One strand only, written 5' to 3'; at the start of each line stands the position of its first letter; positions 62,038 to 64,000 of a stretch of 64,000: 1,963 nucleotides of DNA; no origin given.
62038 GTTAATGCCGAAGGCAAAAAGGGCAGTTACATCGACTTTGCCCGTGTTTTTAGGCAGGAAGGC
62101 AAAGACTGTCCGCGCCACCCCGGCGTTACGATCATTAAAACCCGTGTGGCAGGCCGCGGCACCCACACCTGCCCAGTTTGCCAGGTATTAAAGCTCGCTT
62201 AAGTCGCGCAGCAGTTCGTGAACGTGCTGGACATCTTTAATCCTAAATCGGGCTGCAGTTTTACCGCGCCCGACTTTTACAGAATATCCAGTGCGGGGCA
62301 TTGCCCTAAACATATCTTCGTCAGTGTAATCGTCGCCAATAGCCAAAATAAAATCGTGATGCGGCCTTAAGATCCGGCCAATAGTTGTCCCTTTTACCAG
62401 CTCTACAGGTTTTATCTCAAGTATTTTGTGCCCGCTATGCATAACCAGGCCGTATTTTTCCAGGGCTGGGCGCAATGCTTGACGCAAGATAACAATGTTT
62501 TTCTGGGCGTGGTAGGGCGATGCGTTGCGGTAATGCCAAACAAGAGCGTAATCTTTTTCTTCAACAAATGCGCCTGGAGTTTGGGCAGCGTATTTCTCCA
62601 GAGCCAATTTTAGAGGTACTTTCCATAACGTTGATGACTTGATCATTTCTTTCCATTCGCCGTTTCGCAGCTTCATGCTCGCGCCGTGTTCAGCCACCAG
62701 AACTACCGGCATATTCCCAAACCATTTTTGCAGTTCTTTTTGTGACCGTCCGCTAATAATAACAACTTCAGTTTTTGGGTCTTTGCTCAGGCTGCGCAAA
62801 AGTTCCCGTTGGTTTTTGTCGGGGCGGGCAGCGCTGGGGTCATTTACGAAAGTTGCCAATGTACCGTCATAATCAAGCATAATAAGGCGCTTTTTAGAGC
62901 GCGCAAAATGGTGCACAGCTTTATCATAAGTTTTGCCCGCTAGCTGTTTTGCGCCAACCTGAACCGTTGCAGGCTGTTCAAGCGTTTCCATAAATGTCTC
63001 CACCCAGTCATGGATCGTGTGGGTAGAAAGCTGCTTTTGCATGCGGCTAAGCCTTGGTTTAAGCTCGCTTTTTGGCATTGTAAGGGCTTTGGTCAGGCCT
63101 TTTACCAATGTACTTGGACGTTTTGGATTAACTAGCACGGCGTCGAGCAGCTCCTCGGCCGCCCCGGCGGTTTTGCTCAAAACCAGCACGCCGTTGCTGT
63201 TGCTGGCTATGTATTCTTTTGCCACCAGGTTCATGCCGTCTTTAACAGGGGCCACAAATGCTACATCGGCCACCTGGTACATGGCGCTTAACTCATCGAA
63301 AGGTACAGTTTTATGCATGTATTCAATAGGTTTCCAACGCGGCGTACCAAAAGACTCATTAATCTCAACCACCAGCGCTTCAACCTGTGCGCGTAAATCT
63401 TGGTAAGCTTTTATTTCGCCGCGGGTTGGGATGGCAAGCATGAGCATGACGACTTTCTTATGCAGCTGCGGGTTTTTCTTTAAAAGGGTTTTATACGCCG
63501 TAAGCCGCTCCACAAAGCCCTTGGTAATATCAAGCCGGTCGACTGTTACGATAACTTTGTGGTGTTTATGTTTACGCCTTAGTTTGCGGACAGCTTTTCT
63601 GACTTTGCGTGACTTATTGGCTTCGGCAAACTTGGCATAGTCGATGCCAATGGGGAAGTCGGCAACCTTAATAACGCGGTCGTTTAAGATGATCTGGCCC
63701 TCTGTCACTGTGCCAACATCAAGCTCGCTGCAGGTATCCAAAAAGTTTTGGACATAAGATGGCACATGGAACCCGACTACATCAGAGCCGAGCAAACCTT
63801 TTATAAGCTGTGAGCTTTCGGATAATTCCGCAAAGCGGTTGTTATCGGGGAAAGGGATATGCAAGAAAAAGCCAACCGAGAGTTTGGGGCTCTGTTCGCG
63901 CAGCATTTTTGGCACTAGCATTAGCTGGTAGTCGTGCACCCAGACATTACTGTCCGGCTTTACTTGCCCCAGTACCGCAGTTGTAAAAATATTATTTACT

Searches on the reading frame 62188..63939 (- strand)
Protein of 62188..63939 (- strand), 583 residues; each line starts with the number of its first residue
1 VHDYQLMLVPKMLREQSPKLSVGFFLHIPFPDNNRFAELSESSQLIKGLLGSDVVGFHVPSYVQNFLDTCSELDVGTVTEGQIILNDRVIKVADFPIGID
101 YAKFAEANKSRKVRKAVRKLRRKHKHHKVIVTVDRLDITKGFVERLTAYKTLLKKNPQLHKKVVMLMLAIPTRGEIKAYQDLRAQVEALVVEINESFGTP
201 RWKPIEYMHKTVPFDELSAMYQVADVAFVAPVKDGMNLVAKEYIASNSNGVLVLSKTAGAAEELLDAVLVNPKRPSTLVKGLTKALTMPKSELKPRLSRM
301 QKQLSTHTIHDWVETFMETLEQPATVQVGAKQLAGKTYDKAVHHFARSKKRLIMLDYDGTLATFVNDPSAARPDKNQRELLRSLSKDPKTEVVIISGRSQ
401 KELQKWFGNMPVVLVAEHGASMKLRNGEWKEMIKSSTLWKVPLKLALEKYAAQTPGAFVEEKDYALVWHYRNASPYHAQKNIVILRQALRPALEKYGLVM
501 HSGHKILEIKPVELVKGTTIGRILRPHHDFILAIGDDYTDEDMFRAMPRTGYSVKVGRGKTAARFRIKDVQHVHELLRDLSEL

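Call 35: search_protein_families(library=pfam, proteins=[window:62188-63939:-], max_evalue=0.001)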
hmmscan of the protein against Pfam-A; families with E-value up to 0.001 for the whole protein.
window:62188-63939:- (583 aa): 4 families
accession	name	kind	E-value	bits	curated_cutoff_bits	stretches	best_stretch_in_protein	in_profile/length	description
PF00982.27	Glyco_transf_20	-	1.2e-106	357.7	32.5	1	2-321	147-472/473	Glycosyltransferase family 20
PF02358.22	Trehalose_PPase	-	1e-49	169.2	27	1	354-558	1-217/235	Trehalose-phosphatase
PF08282.18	Hydrolase_3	-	1.9e-08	34.8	20.9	0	479-561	151-233/255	haloacid dehalogenase-like hydrolase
PF00534.26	Glycos_transf_1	-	1.2e-06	28.7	26.4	0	209-292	78-162/172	Glycosyl transferases group 1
